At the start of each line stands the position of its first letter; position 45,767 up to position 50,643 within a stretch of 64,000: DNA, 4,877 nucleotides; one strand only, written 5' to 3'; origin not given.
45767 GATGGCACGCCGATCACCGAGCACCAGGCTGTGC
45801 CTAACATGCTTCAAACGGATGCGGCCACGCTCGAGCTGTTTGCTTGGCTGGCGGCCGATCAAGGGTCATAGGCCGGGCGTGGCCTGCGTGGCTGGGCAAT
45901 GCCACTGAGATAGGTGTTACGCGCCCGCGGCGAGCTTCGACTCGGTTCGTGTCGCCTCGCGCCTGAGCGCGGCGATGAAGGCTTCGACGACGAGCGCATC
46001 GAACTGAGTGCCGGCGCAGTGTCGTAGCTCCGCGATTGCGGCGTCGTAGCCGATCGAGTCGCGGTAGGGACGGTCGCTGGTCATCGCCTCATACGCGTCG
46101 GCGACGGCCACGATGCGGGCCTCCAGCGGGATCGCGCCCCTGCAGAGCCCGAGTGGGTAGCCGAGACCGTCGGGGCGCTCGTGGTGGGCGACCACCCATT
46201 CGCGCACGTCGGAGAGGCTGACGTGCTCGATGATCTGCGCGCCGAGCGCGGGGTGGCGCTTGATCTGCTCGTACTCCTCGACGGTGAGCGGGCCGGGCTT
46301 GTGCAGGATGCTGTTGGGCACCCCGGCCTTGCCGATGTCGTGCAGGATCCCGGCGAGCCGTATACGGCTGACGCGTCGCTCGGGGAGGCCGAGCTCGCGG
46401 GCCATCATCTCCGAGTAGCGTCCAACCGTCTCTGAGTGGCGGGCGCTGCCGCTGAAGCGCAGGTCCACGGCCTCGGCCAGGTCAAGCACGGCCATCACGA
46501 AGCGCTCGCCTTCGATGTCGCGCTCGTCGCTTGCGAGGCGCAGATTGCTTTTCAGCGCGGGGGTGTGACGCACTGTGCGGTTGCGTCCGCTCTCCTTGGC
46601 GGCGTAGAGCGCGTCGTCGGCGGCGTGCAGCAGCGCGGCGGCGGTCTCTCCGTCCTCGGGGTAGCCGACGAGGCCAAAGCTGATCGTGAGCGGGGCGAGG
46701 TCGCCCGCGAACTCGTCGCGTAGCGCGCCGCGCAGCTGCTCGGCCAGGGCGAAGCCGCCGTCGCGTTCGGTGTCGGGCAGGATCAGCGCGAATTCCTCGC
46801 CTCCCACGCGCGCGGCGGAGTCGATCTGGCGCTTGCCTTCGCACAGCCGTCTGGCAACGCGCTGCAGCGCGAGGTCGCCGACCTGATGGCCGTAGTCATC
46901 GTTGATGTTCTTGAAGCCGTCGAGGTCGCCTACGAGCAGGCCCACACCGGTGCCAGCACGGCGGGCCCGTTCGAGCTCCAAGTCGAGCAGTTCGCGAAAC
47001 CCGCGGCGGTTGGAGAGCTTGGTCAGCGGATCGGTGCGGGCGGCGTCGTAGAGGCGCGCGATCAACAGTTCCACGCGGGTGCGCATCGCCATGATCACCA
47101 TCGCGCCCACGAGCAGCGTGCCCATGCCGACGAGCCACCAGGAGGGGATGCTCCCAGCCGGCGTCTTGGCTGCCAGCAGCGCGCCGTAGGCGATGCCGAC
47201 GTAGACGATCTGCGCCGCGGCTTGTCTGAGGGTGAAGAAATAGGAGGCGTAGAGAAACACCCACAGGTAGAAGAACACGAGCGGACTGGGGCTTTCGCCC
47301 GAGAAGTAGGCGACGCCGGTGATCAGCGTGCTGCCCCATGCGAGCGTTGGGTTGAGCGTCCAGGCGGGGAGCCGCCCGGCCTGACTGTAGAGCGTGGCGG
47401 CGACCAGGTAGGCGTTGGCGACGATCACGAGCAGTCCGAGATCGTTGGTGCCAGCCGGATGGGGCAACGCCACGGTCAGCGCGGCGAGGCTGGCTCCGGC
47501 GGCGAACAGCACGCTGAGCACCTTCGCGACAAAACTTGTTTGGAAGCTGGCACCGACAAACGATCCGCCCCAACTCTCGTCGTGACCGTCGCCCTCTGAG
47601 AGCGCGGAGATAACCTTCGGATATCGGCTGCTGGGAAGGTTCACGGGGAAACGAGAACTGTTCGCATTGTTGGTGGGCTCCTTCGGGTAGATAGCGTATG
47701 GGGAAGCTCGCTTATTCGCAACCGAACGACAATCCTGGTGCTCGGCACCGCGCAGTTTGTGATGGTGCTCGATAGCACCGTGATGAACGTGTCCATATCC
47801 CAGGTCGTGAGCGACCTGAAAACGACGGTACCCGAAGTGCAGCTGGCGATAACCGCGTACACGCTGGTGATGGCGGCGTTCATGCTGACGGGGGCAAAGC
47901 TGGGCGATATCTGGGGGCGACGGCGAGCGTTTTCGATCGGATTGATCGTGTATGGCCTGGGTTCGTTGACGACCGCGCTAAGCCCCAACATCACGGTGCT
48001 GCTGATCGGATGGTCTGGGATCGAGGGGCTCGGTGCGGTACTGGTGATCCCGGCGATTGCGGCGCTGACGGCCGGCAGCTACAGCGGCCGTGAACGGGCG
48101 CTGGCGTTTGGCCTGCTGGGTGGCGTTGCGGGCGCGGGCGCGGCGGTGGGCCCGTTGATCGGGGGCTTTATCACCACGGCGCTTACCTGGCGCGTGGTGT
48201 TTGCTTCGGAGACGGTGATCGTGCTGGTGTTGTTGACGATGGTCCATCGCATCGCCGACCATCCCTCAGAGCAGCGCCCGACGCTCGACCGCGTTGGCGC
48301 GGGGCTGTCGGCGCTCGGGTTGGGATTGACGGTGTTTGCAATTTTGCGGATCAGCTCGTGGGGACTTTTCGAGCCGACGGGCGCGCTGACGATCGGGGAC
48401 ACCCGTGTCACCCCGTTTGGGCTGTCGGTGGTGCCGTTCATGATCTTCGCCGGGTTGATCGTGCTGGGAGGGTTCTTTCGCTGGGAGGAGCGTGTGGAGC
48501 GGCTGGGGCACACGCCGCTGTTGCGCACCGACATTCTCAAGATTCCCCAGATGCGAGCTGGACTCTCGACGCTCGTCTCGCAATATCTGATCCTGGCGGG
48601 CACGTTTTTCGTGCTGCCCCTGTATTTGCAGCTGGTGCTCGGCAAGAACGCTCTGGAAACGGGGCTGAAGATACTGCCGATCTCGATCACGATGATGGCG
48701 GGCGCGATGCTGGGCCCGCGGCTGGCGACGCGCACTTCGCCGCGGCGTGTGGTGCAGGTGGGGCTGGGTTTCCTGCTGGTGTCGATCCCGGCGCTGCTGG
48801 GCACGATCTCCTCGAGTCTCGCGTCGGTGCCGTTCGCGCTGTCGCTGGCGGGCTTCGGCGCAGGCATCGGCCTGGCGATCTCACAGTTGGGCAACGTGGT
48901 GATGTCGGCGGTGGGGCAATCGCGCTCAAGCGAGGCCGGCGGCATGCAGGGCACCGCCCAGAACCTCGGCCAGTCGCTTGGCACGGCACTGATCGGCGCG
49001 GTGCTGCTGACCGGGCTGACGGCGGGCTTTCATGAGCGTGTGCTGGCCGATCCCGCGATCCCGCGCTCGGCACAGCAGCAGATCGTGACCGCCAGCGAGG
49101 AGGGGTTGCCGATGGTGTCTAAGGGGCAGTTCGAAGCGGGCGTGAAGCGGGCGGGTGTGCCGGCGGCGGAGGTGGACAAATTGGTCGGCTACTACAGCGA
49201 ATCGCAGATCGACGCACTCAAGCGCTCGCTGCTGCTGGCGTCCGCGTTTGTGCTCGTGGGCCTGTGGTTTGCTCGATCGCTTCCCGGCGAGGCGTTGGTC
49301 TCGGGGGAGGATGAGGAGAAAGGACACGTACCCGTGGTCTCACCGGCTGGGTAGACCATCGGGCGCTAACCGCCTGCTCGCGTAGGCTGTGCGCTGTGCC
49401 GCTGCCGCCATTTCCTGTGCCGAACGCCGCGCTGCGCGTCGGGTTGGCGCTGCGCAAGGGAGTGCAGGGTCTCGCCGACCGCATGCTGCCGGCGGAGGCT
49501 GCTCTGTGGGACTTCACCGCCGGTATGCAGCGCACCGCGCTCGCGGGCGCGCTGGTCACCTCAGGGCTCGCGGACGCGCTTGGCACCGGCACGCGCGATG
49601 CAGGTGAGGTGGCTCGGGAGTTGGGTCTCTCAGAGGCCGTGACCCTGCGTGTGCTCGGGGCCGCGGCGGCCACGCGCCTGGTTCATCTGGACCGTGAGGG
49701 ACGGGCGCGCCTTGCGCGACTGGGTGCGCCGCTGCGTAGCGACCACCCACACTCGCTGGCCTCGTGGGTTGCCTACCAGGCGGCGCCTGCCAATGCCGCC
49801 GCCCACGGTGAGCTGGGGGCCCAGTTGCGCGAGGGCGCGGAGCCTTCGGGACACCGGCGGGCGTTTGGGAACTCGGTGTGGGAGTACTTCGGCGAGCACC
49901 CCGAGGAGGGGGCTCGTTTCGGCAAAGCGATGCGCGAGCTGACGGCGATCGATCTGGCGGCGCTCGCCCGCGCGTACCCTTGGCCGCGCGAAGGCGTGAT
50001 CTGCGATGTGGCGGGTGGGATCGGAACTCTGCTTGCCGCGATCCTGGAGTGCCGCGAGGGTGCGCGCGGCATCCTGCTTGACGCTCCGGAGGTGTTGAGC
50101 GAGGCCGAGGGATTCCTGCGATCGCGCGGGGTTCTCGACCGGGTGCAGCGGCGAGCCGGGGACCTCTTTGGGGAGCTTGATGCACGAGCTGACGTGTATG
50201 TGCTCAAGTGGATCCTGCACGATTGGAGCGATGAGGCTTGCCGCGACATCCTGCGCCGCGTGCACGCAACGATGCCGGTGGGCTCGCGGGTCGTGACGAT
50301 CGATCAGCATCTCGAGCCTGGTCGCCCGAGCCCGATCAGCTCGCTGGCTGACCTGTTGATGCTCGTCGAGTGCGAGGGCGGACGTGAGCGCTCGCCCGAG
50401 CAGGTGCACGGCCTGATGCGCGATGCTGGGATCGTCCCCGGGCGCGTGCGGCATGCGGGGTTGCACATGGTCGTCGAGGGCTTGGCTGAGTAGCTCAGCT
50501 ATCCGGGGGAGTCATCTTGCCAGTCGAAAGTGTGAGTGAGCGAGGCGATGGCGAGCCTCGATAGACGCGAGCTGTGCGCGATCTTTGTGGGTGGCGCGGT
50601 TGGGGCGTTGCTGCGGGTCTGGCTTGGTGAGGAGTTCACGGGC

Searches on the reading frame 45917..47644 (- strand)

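Call 75: search_protein_families(library=pfam, proteins=[window:45917-47644:-], max_evalue=0.001)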
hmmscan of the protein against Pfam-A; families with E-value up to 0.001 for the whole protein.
window:45917-47644:- (575 aa): 4 families
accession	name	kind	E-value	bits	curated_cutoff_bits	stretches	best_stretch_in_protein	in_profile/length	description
PF00990.26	GGDEF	-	2.8e-41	141.4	23.8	1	203-356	2-161/161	Diguanylate cyclase, GGDEF domain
PF13487.12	HD_5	-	5e-36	124.5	27.2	1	392-550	6-168/170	HD domain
PF01966.28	HD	-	2.8e-21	76.4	22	1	402-521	3-116/116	HD domain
PF08668.18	HDOD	-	0.00014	21.8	22.9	1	387-441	82-134/196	HDOD domain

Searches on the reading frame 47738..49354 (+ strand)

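Call 75: search_protein_families(library=pfam, proteins=[window:47738-49354:+], max_evalue=0.001)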
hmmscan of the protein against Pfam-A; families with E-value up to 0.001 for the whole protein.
window:47738-49354:+ (538 aa): 2 families
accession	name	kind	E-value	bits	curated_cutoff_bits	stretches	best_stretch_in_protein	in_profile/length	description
PF07690.21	MFS_1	-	7.1e-44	150.6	33.4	1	4-416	3-347/347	Major Facilitator Superfamily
PF05977.19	MFS_3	-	0.0002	20.4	27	1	4-186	17-203/524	Transmembrane secretion effector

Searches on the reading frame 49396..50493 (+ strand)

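Call 75: search_protein_families(library=pfam, proteins=[window:49396-50493:+], max_evalue=0.001)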
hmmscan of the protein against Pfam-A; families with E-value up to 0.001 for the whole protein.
window:49396-50493:+ (365 aa): 1 family
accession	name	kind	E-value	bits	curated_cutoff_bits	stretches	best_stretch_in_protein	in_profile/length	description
PF00891.24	Methyltransf_2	-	8.7e-38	130.2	22.3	1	139-345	3-208/210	O-methyltransferase domain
